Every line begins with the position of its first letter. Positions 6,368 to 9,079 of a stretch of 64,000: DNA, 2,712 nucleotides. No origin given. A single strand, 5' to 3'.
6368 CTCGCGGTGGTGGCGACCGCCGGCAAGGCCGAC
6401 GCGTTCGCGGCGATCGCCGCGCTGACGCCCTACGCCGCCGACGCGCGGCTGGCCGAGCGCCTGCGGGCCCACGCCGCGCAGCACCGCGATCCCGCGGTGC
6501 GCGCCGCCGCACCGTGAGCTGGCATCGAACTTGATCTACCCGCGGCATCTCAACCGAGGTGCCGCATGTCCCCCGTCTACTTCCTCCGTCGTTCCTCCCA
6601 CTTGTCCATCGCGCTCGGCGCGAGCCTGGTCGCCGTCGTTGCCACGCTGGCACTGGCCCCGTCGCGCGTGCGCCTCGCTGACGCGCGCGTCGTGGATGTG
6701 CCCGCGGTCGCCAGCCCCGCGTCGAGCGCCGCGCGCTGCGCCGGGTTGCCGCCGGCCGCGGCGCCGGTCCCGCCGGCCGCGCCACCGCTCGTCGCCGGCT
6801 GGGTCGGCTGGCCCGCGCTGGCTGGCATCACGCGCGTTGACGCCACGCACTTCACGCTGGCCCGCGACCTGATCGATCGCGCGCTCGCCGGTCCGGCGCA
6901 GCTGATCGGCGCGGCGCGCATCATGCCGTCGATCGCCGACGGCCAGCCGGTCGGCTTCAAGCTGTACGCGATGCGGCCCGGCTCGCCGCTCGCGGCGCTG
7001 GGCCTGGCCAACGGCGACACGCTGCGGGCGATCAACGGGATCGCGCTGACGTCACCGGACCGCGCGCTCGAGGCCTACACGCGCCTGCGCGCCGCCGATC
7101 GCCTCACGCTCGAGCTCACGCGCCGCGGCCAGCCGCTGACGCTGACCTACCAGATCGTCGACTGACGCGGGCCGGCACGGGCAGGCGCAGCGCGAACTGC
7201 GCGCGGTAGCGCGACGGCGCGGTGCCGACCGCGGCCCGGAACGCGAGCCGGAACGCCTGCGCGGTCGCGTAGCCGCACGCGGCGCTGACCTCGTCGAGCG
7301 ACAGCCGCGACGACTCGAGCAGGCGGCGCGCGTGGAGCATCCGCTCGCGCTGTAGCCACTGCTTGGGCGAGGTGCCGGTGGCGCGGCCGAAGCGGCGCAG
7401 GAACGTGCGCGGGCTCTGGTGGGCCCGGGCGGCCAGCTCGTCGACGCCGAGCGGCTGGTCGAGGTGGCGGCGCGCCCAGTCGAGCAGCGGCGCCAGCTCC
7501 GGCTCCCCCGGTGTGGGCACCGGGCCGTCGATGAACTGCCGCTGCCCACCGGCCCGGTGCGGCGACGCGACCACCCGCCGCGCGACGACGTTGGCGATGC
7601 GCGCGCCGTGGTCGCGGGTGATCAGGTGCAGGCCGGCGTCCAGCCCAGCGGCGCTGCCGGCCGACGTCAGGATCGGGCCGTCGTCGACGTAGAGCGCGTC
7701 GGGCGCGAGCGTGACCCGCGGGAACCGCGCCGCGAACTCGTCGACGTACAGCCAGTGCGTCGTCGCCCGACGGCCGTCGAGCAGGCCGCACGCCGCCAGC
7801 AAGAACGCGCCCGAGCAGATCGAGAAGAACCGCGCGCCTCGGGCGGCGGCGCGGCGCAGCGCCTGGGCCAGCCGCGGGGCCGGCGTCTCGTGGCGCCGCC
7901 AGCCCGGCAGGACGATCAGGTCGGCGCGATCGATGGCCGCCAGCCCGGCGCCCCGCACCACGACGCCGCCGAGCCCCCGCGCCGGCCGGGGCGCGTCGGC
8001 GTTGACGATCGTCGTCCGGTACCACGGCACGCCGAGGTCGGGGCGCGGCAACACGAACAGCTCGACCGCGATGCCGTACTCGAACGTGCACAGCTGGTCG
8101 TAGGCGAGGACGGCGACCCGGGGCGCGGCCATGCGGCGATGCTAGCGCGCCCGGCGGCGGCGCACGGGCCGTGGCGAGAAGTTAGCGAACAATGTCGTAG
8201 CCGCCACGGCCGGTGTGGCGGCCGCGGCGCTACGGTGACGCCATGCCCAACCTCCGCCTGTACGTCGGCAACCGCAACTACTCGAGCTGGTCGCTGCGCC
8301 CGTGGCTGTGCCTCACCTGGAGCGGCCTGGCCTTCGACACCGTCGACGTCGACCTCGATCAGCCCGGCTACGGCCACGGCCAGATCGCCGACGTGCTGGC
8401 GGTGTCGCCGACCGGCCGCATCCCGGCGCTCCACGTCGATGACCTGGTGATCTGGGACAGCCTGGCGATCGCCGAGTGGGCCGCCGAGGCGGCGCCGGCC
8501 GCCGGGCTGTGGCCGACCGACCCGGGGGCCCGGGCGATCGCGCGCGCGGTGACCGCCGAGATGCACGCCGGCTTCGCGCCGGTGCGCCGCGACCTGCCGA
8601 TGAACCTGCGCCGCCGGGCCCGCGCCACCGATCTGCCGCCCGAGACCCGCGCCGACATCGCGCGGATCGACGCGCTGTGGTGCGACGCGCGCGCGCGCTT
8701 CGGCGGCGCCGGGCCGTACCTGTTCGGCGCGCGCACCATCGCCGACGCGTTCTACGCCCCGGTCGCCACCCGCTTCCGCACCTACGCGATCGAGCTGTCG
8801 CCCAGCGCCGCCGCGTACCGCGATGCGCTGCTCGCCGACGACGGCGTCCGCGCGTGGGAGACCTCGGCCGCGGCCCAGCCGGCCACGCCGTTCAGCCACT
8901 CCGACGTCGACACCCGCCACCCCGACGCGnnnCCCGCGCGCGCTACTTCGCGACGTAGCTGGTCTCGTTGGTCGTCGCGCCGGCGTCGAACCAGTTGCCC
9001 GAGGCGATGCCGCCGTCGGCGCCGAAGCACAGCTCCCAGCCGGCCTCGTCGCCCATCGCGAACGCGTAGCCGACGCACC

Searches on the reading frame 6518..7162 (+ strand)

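Call 27: search_protein_families(library=ncbifam, proteins=[window:6518-7162:+], max_evalue=0.00001)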
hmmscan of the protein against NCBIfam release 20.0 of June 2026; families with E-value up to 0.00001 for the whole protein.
window:6518-7162:+ (215 aa): 3 families
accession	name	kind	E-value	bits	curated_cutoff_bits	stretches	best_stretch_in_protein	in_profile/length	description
NF041515.1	GspC_delta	equivalog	2.9e-48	165.2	150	1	97-213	194-310/311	type II secretion system protein GspC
NF041616.1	T2SS_C_SYNERG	exception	1.9e-15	57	200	1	113-213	195-295/296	type II secretion system protein GspC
TIGR01713.1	typeII_sec_gspC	equivalog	1.8e-10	40.8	101.6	1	115-206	161-252/259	type II secretion system protein GspC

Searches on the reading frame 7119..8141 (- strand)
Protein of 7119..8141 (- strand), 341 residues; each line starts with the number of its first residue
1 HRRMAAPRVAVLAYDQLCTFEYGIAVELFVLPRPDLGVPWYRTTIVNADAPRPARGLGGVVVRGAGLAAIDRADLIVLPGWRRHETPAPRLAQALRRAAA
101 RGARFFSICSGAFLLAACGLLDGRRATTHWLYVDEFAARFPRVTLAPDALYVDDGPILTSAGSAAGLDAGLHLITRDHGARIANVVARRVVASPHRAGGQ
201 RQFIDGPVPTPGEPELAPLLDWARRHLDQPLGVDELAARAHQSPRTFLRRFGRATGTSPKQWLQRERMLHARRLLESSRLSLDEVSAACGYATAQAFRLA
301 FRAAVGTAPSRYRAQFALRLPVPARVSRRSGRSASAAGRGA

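Call 27: search_protein_families(library=ncbifam, proteins=[window:7119-8141:-], max_evalue=0.00001)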
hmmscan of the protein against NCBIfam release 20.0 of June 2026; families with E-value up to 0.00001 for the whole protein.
window:7119-8141:- (341 aa): 18 families
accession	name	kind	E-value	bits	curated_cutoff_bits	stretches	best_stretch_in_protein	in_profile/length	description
NF006902.0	PRK09393.1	equivalog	7.8e-126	419.7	425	1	3-317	7-323/327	transcriptional regulator FtrA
NF052371.1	TransRegGbdRPseu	equivalog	2.9e-32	112.1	480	1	75-315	86-326/365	choline metabolism transcriptional regulator GbdR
NF010028.0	PRK13503.1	equivalog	3.3e-13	49.7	288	1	215-315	172-272/278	HTH-type transcriptional activator RhaS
NF007860.0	PRK10572.1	equivalog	4.4e-10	38.9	208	1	220-315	189-284/292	arabinose operon transcriptional regulator AraC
NF047788.1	TransRegPocR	equivalog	5.6e-10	39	500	1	220-315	195-290/296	transcriptional regulator PocR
NF010025.2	PRK13500.1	equivalog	7.8e-10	38.8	525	1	216-315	178-277/282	HTH-type transcriptional activator RhaR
NF010027.0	PRK13502.1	equivalog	1.8e-09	37.5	384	1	225-314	187-276/282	HTH-type transcriptional activator RhaR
NF041686.2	ant_diox_reg_AndR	equivalog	3e-09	36.9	350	1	224-311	227-316/321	anthranilate 1,2-dioxygenase regulatory protein AndR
NF007584.0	PRK10219.1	equivalog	6e-09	36.2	174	1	218-315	9-106/107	superoxide response transcriptional regulator SoxS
NF049968.1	QhpR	equivalog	6.3e-09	35.4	250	1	228-313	200-284/284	AraC-like transcriptional regulator QhpR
NF010026.0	PRK13501.1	equivalog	1.7e-08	34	363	1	228-321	190-282/290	HTH-type transcriptional activator RhaR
TIGR04094.1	adjacent_YSIRK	equivalog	1.3e-07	31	200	1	221-313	292-383/383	YSIRK-targeted surface antigen transcriptional regulator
NF007693.0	PRK10371.1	equivalog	4.8e-07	29.3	253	1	219-314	203-298/309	transcriptional regulator MelR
NF040475.1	chlor_reg_RclR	equivalog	4.9e-07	29.3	400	1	229-315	192-278/284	reactive chlorine-specific transcriptional regulator RclR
NF012144.2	ramA_TF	equivalog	5e-07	30.1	180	1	219-315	10-106/108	RamA family antibiotic efflux transcriptional regulator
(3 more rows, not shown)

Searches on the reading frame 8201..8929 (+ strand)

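Call 27: search_protein_families(library=ncbifam, proteins=[window:8201-8929:+], max_evalue=0.00001)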
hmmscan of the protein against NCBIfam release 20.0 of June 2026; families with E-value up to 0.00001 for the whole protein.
window:8201-8929:+ (243 aa): 3 families
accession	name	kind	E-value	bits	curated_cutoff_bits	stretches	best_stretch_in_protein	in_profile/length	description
NF011693.0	PRK15113.1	equivalog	2.5e-17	63.3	150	1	16-224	4-210/214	glutathione transferase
TIGR01262.1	maiA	equivalog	6.3e-13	48.8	171.05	1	28-129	8-108/211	maleylacetoacetate isomerase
NF007831.0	PRK10542.1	equivalog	1.1e-06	28.3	198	1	29-144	9-129/201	glutathione transferase GstA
